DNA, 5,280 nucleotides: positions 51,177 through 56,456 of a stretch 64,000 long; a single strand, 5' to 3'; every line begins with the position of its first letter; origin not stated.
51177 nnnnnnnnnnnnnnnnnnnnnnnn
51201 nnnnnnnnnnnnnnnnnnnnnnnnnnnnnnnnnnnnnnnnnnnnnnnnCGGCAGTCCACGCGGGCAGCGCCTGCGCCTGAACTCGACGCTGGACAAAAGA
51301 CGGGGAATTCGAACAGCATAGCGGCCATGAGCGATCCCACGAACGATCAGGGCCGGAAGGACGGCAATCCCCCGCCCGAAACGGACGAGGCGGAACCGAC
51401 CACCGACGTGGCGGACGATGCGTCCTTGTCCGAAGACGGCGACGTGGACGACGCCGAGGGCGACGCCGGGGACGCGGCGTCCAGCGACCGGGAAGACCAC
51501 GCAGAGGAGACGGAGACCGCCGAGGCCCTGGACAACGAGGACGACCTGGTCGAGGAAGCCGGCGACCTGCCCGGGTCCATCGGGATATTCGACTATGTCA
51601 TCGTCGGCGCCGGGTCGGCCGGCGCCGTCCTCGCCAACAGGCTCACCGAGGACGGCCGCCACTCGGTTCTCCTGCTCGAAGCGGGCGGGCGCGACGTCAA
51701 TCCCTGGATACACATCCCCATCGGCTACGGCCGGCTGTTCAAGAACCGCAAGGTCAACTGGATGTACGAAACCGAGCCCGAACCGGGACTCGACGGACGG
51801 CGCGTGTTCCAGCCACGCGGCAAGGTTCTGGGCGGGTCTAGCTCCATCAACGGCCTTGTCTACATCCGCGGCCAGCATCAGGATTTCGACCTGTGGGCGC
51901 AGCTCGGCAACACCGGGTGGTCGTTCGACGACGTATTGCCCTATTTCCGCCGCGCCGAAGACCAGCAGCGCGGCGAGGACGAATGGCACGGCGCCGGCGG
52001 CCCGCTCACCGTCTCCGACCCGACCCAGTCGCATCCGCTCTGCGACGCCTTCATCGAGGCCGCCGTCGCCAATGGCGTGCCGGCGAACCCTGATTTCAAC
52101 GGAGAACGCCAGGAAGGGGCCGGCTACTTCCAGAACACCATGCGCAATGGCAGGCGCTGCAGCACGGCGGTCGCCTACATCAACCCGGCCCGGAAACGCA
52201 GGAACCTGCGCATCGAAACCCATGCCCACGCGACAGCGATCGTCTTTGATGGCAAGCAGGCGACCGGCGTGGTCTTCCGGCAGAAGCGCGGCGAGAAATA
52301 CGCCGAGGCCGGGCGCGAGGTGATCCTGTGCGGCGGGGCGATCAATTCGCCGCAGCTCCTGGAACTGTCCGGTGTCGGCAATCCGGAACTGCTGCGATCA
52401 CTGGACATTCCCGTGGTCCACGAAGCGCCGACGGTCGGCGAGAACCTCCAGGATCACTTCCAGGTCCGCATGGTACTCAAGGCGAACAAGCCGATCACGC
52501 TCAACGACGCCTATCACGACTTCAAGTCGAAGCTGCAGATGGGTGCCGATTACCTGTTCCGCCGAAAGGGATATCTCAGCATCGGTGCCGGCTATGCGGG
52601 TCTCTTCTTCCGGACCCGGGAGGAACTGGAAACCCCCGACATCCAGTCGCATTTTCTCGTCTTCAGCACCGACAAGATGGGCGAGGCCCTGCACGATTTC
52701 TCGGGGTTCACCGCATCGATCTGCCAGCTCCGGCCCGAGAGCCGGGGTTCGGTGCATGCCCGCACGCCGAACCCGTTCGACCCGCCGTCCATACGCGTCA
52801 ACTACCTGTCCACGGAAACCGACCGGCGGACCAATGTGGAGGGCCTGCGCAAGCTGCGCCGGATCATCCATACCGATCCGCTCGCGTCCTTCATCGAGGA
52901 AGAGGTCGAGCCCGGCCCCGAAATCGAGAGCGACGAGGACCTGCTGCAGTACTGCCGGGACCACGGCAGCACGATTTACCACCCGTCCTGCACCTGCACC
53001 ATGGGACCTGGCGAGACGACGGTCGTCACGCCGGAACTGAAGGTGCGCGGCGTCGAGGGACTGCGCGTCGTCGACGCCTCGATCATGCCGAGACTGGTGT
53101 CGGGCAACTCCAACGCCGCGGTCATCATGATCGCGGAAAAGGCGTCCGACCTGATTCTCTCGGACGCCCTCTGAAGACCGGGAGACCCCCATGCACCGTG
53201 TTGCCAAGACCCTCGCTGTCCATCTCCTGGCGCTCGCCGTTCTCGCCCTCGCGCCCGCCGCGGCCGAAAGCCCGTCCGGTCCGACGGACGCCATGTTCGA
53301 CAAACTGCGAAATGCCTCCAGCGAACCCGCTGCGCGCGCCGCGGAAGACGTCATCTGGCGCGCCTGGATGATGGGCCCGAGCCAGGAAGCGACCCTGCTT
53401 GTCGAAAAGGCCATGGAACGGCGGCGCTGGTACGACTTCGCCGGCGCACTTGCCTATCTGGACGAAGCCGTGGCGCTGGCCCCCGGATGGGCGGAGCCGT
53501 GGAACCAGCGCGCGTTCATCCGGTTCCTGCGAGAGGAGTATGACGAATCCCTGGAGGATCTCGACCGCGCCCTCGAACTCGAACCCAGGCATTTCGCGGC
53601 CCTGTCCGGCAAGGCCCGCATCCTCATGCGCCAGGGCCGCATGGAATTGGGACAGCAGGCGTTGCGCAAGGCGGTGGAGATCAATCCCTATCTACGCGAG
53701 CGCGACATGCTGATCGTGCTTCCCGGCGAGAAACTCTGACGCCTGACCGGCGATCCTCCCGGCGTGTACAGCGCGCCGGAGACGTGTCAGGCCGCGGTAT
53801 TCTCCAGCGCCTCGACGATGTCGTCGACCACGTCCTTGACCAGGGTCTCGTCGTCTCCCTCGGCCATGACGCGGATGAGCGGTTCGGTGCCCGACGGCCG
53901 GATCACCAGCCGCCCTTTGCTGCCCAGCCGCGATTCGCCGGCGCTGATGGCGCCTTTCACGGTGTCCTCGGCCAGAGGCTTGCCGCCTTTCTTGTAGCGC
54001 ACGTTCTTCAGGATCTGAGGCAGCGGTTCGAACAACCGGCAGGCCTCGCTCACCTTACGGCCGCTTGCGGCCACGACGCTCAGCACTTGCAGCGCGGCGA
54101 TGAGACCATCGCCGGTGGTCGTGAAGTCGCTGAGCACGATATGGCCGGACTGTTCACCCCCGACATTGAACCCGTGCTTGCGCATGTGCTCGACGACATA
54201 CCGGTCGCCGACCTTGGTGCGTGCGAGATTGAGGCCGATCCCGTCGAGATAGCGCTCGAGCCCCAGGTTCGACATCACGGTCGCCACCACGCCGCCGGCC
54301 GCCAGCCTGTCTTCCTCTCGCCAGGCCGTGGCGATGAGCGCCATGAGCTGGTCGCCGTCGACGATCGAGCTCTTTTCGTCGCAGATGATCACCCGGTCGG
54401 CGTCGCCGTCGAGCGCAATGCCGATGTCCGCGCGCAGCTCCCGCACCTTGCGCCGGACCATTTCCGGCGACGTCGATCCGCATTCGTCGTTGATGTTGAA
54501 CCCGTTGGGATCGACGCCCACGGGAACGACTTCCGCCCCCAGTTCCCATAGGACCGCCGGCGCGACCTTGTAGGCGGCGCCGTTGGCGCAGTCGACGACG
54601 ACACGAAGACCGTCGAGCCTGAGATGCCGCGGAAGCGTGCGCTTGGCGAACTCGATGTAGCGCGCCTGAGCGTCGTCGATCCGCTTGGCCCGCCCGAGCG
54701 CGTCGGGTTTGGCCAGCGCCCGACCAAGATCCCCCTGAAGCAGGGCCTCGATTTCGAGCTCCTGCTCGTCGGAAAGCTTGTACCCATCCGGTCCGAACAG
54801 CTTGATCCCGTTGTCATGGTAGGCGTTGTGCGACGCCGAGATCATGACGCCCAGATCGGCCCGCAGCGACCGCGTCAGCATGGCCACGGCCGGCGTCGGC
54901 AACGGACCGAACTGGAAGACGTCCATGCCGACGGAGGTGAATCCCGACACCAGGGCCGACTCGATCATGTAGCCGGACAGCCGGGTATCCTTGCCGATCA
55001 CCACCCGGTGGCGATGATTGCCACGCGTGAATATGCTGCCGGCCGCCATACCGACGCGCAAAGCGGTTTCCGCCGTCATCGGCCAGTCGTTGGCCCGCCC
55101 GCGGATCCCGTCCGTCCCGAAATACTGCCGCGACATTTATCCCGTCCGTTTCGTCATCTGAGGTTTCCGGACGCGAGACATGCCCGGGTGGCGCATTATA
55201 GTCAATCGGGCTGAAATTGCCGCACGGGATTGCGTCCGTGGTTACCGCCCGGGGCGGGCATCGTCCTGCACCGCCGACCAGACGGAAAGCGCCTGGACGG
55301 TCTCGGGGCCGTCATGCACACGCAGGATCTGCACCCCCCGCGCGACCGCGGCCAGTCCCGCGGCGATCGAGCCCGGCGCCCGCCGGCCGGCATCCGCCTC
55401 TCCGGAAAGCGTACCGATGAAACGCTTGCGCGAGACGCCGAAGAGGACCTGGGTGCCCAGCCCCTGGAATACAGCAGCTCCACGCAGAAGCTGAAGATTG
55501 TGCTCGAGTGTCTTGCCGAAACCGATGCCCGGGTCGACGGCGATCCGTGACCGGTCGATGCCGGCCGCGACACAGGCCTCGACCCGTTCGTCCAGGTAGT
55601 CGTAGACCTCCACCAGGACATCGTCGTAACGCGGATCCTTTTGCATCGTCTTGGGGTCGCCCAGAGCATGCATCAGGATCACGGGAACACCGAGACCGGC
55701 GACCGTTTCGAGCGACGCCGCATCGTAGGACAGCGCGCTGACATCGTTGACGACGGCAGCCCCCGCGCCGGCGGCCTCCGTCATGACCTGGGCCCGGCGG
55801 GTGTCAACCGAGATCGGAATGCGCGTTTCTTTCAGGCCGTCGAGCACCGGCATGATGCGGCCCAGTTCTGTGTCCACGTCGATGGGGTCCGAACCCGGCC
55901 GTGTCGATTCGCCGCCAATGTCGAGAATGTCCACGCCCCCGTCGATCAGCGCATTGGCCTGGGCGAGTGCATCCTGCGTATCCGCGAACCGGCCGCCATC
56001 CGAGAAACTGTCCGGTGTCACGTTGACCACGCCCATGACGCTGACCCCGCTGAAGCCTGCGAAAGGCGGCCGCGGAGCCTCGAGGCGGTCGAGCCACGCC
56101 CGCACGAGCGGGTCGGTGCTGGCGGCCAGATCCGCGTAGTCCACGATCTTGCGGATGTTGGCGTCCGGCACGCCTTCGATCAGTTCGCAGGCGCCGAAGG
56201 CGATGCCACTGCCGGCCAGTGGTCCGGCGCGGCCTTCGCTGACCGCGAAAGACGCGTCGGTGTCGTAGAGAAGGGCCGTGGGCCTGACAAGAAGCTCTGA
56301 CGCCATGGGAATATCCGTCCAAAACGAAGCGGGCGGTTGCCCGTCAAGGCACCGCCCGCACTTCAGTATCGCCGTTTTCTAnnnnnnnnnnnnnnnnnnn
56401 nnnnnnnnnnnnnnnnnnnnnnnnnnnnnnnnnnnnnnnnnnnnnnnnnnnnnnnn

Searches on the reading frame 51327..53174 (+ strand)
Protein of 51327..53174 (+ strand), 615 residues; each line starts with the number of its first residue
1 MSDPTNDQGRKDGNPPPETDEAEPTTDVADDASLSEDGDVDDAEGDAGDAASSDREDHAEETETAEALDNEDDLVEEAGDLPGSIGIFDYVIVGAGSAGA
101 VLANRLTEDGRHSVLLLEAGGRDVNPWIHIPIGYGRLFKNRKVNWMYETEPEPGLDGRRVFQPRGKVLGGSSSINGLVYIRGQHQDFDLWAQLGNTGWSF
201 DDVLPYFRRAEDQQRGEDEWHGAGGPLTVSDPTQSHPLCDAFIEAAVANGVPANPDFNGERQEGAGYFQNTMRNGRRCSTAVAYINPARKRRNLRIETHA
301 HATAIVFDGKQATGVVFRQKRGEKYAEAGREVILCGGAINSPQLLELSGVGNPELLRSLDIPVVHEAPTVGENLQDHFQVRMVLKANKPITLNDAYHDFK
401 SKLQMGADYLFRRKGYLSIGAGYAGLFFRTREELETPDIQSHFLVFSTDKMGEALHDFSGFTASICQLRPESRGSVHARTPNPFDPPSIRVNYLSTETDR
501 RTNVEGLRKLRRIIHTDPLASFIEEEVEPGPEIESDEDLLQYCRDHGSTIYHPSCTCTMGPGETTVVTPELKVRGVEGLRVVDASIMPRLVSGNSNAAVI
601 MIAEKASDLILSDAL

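Call 55: search_protein_families(library=ncbifam, proteins=[window:51327-53174:+], max_evalue=1e-10)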
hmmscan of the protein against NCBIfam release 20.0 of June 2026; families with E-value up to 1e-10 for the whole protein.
window:51327-53174:+ (615 aa): 5 families
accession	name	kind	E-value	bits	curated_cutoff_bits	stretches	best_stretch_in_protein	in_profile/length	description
NF002550.0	PRK02106.1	subfamily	1e-196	654.8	605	1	88-612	6-535/563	choline dehydrogenase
TIGR01810.1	betA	equivalog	1.6e-172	574.9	732.1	1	89-611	1-527/532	choline dehydrogenase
TIGR03970.1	mycofact_MftG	equivalog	1.8e-87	294.4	387.45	2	89-394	2-308/487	mycofactocin dehydrogenase MftG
TIGR04542.1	GMC_mycofac_2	equivalog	1e-34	120.4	400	1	89-354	1-241/425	mycofactocin system GMC family oxidoreductase MftG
NF038210.1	GMC_mycofac_3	equivalog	2.1e-17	63.1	300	0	91-191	2-93/418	mycofactocin system GMC family oxidoreductase MftG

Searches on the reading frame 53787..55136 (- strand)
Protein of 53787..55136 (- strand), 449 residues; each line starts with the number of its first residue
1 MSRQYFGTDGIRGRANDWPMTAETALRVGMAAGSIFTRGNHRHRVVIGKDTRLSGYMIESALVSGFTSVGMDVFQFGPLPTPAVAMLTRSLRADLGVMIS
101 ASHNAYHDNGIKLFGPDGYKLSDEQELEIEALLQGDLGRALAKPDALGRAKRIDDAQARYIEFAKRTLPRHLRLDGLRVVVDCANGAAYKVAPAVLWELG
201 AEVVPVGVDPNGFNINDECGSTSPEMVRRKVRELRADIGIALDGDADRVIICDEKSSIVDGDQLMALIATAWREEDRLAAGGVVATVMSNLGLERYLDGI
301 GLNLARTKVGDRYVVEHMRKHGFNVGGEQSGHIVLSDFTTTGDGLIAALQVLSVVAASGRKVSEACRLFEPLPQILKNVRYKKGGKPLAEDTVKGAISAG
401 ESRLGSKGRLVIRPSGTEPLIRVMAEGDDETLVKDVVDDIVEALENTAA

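Call 55: search_protein_families(library=ncbifam, proteins=[window:53787-55136:-], max_evalue=1e-10)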
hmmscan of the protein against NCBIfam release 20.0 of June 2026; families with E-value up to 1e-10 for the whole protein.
window:53787-55136:- (449 aa): 7 families
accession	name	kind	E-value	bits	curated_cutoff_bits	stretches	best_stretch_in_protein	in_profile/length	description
TIGR01455.1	glmM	equivalog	6.8e-190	631.4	447.55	1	6-445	1-441/442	phosphoglucosamine mutase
TIGR03990.1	Arch_GlmM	equivalog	1.3e-99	334.1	439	1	4-443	2-443/444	phosphoglucosamine mutase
NF007088.0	PRK09542.1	equivalog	8.5e-49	166.8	618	1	22-445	27-454/456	phosphomannomutase/phosphoglucomutase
NF046027.1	PhglucPhmanMutPgmG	equivalog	2.3e-37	128.7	600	1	20-365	23-361/460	phosphoglucomutase/phosphomannomutase PgmG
NF011943.0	PRK15414.1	subfamily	2.3e-28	99.4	801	1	10-367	11-367/456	phosphomannomutase CpsG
NF005737.0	PRK07564.1-1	equivalog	2.6e-11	42.8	378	0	225-364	259-398/543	alpha-D-glucose phosphate-specific phosphoglucomutase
TIGR01132.1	pgm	equivalog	3.7e-11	42.1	778.05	0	5-364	41-433/546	phosphoglucomutase (alpha-D-glucose-1,6-bisphosphate-dependent)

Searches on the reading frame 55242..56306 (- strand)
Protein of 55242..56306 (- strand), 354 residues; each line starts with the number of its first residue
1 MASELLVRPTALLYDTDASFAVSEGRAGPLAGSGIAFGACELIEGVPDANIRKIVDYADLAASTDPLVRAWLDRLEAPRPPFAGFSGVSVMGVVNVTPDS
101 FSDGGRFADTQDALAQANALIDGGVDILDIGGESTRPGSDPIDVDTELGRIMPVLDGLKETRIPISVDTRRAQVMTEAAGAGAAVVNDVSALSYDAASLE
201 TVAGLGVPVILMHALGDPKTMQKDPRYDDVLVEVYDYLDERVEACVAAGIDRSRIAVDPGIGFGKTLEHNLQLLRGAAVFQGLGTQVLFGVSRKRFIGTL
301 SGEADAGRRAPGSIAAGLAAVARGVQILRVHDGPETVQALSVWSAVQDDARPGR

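Call 56: search_protein_families(library=pfam, proteins=[window:55242-56306:-], max_evalue=0.00001)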
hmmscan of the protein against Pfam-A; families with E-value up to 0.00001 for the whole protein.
window:55242-56306:- (354 aa): 1 family
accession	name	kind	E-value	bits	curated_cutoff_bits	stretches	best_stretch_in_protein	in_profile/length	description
PF00809.28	Pterin_bind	-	1.7e-78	264.1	25.5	1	91-331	1-244/244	Pterin binding enzyme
